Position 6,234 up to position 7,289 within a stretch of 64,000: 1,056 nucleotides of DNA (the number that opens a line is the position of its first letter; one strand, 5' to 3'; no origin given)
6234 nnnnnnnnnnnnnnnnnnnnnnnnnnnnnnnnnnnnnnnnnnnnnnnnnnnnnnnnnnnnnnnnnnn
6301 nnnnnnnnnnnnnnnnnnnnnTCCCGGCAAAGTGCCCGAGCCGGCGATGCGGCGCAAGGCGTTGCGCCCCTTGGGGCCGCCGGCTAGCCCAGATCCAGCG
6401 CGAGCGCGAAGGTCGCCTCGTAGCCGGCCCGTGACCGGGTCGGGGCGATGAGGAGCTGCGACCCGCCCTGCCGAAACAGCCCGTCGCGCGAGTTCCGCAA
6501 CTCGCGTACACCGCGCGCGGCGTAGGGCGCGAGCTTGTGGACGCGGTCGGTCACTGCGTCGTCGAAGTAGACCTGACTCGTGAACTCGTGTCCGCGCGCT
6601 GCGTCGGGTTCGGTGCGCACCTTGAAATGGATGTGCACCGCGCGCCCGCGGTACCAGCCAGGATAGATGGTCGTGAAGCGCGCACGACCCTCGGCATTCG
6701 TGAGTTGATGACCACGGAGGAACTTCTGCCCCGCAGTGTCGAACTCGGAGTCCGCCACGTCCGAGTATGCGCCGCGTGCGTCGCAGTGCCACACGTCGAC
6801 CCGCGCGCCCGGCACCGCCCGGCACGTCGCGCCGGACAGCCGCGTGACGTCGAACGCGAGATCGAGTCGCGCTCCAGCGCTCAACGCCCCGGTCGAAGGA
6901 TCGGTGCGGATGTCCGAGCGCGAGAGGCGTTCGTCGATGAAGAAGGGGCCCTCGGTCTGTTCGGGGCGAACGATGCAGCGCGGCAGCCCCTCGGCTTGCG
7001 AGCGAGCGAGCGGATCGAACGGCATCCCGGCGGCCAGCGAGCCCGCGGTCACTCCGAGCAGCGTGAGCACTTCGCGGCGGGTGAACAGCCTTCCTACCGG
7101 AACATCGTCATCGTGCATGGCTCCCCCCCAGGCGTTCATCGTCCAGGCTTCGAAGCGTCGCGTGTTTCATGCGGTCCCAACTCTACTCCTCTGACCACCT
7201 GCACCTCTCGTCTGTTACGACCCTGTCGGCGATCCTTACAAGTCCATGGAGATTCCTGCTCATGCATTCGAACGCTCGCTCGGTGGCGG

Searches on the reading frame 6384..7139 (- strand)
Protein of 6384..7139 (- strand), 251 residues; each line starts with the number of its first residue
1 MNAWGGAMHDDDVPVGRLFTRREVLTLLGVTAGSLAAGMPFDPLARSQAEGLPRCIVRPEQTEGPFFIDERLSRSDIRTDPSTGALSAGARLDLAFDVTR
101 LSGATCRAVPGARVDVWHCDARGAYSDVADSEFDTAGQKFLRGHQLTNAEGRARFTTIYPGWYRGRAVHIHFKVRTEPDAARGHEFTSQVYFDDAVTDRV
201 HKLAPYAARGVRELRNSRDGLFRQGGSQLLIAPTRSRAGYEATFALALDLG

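Call 7: search_protein_families(library=pfam, proteins=[window:6384-7139:-], max_evalue=0.01)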
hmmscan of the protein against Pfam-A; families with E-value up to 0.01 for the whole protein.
window:6384-7139:- (251 aa): 1 family
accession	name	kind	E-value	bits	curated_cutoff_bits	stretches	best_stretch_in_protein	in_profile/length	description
PF00775.27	Dioxygenase_C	-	1.1e-11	45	27.3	1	63-166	2-99/182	Dioxygenase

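Call 8: search_protein_families(library=ncbifam, proteins=[window:6384-7139:-], max_evalue=0.01)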
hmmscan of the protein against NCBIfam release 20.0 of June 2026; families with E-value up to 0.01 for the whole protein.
window:6384-7139:- (251 aa): 5 families
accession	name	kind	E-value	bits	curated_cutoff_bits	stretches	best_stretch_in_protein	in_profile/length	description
TIGR02422.1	protocat_beta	equivalog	2e-08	34.2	296.4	1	61-194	30-165/220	protocatechuate 3,4-dioxygenase subunit beta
TIGR02465.1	chlorocat_1_2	equivalog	4.8e-08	32.5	359.25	1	92-163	99-163/246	chlorocatechol 1,2-dioxygenase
TIGR02423.1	protocat_alph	equivalog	3e-07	30.5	126.25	1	59-198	2-146/193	protocatechuate 3,4-dioxygenase subunit alpha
TIGR02439.1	catechol_proteo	equivalog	6.6e-07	28.6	392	1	91-163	128-193/285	catechol 1,2-dioxygenase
TIGR02438.1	catachol_actin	equivalog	2.8e-06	26.7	404.4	1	62-164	104-198/281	catechol 1,2-dioxygenase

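Call 32: find_homologous_proteins(query=window:6384-7139:-, max_evalue=1e-10)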
Query window:6384-7139:- (251 aa): 7214 proteins with E <= 1e-10 among 8000 candidates; the best 120 are listed.
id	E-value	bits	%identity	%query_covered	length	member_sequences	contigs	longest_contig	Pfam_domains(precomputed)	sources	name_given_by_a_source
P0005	1.2e-159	547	100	97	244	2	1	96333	PF00775.28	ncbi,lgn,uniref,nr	ncbi:MAG: intradiol ring-cleavage dioxygenase [Candidatus Eisenbacteria bacterium]|uniref:Intradiol 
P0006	7.6e-96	338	60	97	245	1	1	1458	PF00775.28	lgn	-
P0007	1.4e-94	334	60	97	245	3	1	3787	PF00775.28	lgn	-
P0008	2.1e-94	334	60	97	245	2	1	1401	PF00775.28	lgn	-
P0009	8.5e-94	332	63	97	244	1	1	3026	PF00775.28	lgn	-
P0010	9.5e-94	332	57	96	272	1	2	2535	PF00775.28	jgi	jgi:protocatechuate 3,4-dioxygenase beta subunit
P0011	2.4e-93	330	61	97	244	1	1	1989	PF00775.28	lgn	-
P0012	2.6e-93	330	61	97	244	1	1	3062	PF00775.28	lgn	-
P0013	1.1e-92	328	60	98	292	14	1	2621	PF00775.28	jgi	-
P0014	1.5e-92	328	59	97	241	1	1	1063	PF00775.28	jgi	jgi:protocatechuate 3,4-dioxygenase beta subunit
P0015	1.9e-92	327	60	97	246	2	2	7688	PF00775.28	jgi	jgi:protocatechuate 3,4-dioxygenase beta subunit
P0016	2.9e-92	327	60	97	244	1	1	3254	PF00775.28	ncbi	ncbi:MAG TPA: intradiol ring-cleavage dioxygenase [Burkholderiales bacterium]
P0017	5.5e-92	326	60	97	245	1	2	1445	PF00775.28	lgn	-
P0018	8.1e-92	325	60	97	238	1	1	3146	PF00775.28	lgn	-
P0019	1.2e-91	325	60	97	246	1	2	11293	PF00775.28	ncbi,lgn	ncbi:MAG: intradiol ring-cleavage dioxygenase [Longimicrobiales bacterium]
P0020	1.2e-91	325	61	97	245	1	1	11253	PF00775.28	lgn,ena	-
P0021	2.3e-91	324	60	97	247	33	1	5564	PF00775.28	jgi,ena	-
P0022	2.7e-91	323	59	97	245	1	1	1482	PF00775.28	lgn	-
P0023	9.7e-91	322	59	97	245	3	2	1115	PF00775.28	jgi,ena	jgi:protocatechuate 3,4-dioxygenase beta subunit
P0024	1.1e-90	322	63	97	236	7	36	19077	PF00775.28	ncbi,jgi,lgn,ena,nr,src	ncbi:MAG TPA: intradiol ring-cleavage dioxygenase [Candidatus Acidoferrum sp.]|jgi:protocatechuate 3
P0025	1.4e-90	321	59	97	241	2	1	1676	PF00775.28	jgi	-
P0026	1.7e-90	321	60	96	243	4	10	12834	PF00775.28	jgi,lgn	jgi:protocatechuate 3,4-dioxygenase beta subunit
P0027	1.8e-90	321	62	96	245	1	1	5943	PF00775.28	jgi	jgi:protocatechuate 3,4-dioxygenase beta subunit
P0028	2.0e-90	321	63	97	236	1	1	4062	PF00775.28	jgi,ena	-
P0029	3.1e-90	320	59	97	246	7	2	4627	PF00775.28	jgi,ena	-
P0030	3.3e-90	320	61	97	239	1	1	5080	PF00775.28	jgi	jgi:protocatechuate 3,4-dioxygenase beta subunit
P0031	3.4e-90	320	59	96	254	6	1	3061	PF00775.28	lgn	-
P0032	3.6e-90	320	63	96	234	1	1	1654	PF00775.28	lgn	-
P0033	3.7e-90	320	58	96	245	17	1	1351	PF00775.28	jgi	jgi:protocatechuate 3,4-dioxygenase beta subunit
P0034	3.7e-90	320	59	97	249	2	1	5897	PF00775.28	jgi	jgi:protocatechuate 3,4-dioxygenase beta subunit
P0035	4.3e-90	320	59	97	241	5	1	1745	PF00775.28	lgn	-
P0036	4.4e-90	320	58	97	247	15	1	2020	PF00775.28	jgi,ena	-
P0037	4.7e-90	319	61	97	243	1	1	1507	PF00775.28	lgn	-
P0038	5.0e-90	319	59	97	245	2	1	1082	PF00775.28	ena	-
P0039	6.0e-90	319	62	97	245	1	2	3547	PF00775.28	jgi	jgi:protocatechuate 3,4-dioxygenase beta subunit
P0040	6.6e-90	319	59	97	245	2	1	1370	PF00775.28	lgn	-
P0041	8.0e-90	319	59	97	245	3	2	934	PF00775.28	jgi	jgi:protocatechuate 3,4-dioxygenase beta subunit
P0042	8.7e-90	319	59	97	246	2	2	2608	PF00775.28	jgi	jgi:protocatechuate 3,4-dioxygenase beta subunit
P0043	9.4e-90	318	57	97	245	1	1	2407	PF00775.28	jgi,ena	-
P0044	9.9e-90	318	58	96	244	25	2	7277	PF00775.28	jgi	jgi:protocatechuate 3,4-dioxygenase beta subunit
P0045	1.2e-89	318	58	97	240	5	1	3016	PF00775.28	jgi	jgi:protocatechuate 3,4-dioxygenase beta subunit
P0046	1.4e-89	318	56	95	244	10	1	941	PF00775.28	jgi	-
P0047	1.4e-89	318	59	97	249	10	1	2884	PF00775.28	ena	-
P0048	1.7e-89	318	61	96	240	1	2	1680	PF00775.28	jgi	jgi:protocatechuate 3,4-dioxygenase beta subunit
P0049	1.7e-89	318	59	96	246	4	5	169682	PF00775.28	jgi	jgi:protocatechuate 3,4-dioxygenase beta subunit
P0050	2.1e-89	317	57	96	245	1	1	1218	PF00775.28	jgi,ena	-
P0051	2.2e-89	317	59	97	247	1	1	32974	PF00775.28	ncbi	-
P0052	2.2e-89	317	58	97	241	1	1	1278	PF00775.28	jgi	jgi:protocatechuate 3,4-dioxygenase beta subunit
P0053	2.3e-89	317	59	97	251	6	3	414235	PF00775.28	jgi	jgi:protocatechuate 3,4-dioxygenase beta subunit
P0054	2.6e-89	317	59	97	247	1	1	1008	PF00775.28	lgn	-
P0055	2.8e-89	317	59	96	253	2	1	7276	PF00775.28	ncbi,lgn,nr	ncbi:MAG TPA: intradiol ring-cleavage dioxygenase [Gemmatimonadaceae bacterium]|nr:intradiol ring-cl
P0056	2.8e-89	317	57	97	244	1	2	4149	PF00775.28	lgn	-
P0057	2.9e-89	317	60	97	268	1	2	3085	PF00775.28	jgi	jgi:protocatechuate 3,4-dioxygenase beta subunit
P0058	3.1e-89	317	59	97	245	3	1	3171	PF00775.28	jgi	jgi:protocatechuate 3,4-dioxygenase beta subunit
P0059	3.6e-89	317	59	97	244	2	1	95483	PF00775.28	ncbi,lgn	ncbi:MAG: intradiol ring-cleavage dioxygenase [Woeseia sp.]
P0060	3.8e-89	316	58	97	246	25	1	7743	PF00775.28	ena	-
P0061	3.9e-89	316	59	97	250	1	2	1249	PF00775.28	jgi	jgi:protocatechuate 3,4-dioxygenase beta subunit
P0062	5.3e-89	316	57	97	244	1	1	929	PF00775.28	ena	-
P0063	5.7e-89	316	58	97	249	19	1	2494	PF00775.28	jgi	jgi:protocatechuate 3,4-dioxygenase beta subunit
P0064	6.1e-89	316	58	96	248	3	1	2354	PF00775.28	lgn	-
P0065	7.1e-89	316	57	96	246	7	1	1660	PF00775.28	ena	-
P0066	7.1e-89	316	60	97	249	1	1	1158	PF00775.28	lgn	-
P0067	7.2e-89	316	62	97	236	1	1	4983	PF00775.28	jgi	jgi:protocatechuate 3,4-dioxygenase beta subunit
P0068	7.3e-89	316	58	97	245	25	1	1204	PF00775.28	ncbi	-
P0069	7.6e-89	315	58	97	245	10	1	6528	PF00775.28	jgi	-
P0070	8.0e-89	315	59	97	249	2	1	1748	PF00775.28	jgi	jgi:protocatechuate 3,4-dioxygenase beta subunit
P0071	8.1e-89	315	60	97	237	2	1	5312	PF00775.28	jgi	-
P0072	8.8e-89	315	58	97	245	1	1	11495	PF00775.28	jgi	jgi:protocatechuate 3,4-dioxygenase beta subunit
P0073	8.9e-89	315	58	96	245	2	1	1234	PF00775.28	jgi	-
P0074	9.1e-89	315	60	96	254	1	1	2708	PF00775.28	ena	-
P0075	1.1e-88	315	57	97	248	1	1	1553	PF00775.28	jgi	jgi:protocatechuate 3,4-dioxygenase beta subunit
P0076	1.1e-88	315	61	96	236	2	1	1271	PF00775.28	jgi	jgi:protocatechuate 3,4-dioxygenase beta subunit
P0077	1.2e-88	315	58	96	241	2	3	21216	PF00775.28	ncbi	-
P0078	1.2e-88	315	59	97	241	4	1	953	PF00775.28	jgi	jgi:protocatechuate 3,4-dioxygenase beta subunit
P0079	1.3e-88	315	59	97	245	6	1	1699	PF00775.28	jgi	jgi:protocatechuate 3,4-dioxygenase beta subunit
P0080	1.3e-88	315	62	97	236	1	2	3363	PF00775.28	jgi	jgi:protocatechuate 3,4-dioxygenase beta subunit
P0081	1.5e-88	315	62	97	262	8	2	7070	PF00775.28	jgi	jgi:protocatechuate 3,4-dioxygenase beta subunit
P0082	1.5e-88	314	59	97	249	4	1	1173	PF00775.28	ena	-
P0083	1.5e-88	314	57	97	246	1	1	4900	PF00775.28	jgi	jgi:protocatechuate 3,4-dioxygenase beta subunit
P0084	1.6e-88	314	58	96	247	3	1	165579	PF00775.28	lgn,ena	-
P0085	1.6e-88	314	59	96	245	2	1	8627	PF00775.28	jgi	-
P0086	1.6e-88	314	58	96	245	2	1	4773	PF00775.28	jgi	-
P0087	1.7e-88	314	59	97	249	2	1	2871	PF00775.28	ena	-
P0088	1.7e-88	314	58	97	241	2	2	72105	PF00775.28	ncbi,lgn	-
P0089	1.7e-88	314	56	97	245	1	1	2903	PF00775.28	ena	-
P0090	1.8e-88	314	60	97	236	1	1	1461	PF00775.28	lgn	-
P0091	2.0e-88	314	59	97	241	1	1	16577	PF00775.28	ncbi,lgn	ncbi:MAG: intradiol ring-cleavage dioxygenase [Gemmatimonadales bacterium]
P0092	2.0e-88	314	59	97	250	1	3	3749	PF00775.28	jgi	jgi:protocatechuate 3,4-dioxygenase beta subunit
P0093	2.1e-88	314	58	97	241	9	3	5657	PF00775.28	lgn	-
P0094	2.2e-88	314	59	97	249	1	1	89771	PF00775.28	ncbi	ncbi:MAG: intradiol ring-cleavage dioxygenase [Gemmatimonadaceae bacterium]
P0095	2.3e-88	314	58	97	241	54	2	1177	PF00775.28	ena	-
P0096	2.4e-88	314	60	97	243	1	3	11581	PF00775.28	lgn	-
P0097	2.9e-88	314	60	98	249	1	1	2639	PF00775.28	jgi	jgi:protocatechuate 3,4-dioxygenase beta subunit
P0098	3.0e-88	314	57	96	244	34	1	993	PF00775.28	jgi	jgi:protocatechuate 3,4-dioxygenase beta subunit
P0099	3.2e-88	313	57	97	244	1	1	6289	PF00775.28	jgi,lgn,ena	jgi:protocatechuate 3,4-dioxygenase beta subunit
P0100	3.3e-88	313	61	97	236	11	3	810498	PF00775.28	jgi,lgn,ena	-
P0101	3.4e-88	313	60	97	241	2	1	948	PF00775.28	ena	-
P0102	3.4e-88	313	59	97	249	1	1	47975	PF00775.28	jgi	jgi:protocatechuate 3,4-dioxygenase beta subunit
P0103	4.5e-88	313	59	96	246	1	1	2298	PF00775.28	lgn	-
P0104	4.6e-88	313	62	96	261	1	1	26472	PF00775.28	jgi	jgi:protocatechuate 3,4-dioxygenase beta subunit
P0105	4.8e-88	313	56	97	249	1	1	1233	PF00775.28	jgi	jgi:protocatechuate 3,4-dioxygenase beta subunit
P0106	5.9e-88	313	60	96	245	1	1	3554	PF00775.28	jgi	jgi:protocatechuate 3,4-dioxygenase beta subunit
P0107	6.3e-88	312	58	97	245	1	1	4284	PF00775.28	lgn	-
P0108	6.4e-88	312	58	97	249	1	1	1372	PF00775.28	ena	-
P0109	6.5e-88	312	59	97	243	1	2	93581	PF00775.28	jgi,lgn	-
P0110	6.6e-88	312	59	97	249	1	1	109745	PF00775.28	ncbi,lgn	-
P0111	6.8e-88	312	58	96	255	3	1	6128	PF00775.28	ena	-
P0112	6.8e-88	312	58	97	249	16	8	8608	PF00775.28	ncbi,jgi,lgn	ncbi:MAG TPA: intradiol ring-cleavage dioxygenase [Gemmatimonadaceae bacterium]|jgi:protocatechuate 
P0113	7.3e-88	312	57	96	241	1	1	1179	PF00775.28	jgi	jgi:protocatechuate 3,4-dioxygenase beta subunit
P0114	7.6e-88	312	58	97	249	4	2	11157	PF00775.28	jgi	jgi:protocatechuate 3,4-dioxygenase beta subunit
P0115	7.8e-88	312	58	96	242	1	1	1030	PF00775.28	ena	-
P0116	8.0e-88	312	58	97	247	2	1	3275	PF00775.28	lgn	-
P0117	9.8e-88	312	58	96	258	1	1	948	PF00775.28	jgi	jgi:protocatechuate 3,4-dioxygenase beta subunit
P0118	9.8e-88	312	56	97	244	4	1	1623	PF00775.28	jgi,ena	-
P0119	1.0e-87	312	58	97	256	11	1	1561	PF00775.28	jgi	-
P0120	1.1e-87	312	59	97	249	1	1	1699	PF00775.28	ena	-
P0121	1.2e-87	312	61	97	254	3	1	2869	PF00775.28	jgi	jgi:protocatechuate 3,4-dioxygenase beta subunit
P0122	1.2e-87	312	58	97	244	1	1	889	PF00775.28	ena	-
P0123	1.2e-87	312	58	96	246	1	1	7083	PF00775.28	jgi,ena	-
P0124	1.2e-87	312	59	96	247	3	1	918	PF00775.28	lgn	-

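Call 33: find_encoding_contigs(protein=P0005, flank=10000, max_places=2)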
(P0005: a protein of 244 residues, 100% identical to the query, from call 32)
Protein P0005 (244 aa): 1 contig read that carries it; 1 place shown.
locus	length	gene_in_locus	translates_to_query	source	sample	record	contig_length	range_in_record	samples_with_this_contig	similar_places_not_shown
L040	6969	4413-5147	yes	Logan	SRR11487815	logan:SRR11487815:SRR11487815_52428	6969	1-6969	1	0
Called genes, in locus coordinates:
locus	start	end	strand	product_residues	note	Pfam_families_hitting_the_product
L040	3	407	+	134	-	?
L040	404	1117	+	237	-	PF00215:OMPdecase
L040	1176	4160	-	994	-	PF01839:FG-GAP (faint), PF13517:FG-GAP_3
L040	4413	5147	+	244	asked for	PF00775:Dioxygenase_C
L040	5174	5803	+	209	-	PF07638:Sigma70_ECF (faint), PF04542:Sigma70_r2, PF04545:Sigma70_r4, PF08281:Sigma70_r4_2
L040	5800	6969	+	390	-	?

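Call 34: find_encoding_contigs(protein=P0094, flank=6000, max_places=2)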
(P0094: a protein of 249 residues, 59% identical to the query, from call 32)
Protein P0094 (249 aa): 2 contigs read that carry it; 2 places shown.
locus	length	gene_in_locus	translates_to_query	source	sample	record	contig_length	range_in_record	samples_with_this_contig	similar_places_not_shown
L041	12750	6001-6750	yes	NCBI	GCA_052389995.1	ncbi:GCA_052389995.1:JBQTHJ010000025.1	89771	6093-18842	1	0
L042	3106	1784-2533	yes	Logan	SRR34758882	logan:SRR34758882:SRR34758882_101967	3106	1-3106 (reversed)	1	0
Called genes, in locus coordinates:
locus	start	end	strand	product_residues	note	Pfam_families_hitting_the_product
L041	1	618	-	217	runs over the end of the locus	PF14014:DUF4230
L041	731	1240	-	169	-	PF12836:HHH_3 (faint), PF00633:HHH (faint)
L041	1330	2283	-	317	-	-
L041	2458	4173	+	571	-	PF20142:Scaffold, PF03734:YkuD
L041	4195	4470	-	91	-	-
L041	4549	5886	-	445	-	PF00067:p450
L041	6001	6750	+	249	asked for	PF00775:Dioxygenase_C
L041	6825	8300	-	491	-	PF03109:ABC1 (faint), PF00069:Pkinase, PF07714:PK_Tyr_Ser-Thr, PF01636:APH (faint), PF08308:PEGA (weak)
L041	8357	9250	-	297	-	PF00781:DAGK_cat, PF19279:YegS_C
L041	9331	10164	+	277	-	PF01975:SurE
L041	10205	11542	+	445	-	PF00246:Peptidase_M14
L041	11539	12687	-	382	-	PF00149:Metallophos, PF12850:Metallophos_2 (faint)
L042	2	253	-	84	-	?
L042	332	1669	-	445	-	PF00067:p450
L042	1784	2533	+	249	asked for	PF00775:Dioxygenase_C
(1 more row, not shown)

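Call 35: find_encoding_contigs(protein=P0024, flank=6000, max_places=4)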
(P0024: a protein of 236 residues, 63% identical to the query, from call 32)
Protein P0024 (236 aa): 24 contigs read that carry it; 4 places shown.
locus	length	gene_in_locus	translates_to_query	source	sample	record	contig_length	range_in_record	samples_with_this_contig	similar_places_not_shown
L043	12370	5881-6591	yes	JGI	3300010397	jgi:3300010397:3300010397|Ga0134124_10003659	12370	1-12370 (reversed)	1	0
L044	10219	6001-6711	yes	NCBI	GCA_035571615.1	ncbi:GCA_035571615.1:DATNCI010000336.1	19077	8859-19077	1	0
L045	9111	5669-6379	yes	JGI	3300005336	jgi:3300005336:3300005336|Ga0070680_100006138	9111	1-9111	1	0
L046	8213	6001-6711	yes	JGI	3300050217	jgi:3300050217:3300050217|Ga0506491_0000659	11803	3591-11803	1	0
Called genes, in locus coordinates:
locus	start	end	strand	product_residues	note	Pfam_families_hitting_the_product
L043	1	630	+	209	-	?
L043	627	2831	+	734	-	PF01315:Ald_Xan_dh_C, PF02738:MoCoBD_1, PF20256:MoCoBD_2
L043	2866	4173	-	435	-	PF17897:VCPO_N (faint), PF01569:PAP2 (weak), PF22778:VCPO_2nd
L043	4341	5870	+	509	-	PF11794:HpaB_N, PF03241:HpaB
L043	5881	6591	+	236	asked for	PF00775:Dioxygenase_C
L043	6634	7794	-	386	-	PF00202:Aminotran_3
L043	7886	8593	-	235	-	PF02163:Peptidase_M50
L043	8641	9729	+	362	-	PF01264:Chorismate_synt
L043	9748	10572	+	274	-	PF06146:PsiE, PF00903:Glyoxalase, PF13669:Glyoxalase_4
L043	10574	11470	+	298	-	PF00296:Bac_luciferase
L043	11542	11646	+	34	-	-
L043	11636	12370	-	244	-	?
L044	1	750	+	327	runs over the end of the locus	PF00941:FAD_binding_5, PF03450:CO_deh_flav_C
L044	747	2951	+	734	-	PF01315:Ald_Xan_dh_C, PF02738:MoCoBD_1, PF20256:MoCoBD_2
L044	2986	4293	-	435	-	PF17897:VCPO_N (faint), PF01569:PAP2 (weak), PF22778:VCPO_2nd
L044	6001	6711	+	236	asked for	PF00775:Dioxygenase_C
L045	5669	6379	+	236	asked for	PF00775:Dioxygenase_C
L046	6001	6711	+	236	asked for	PF00775:Dioxygenase_C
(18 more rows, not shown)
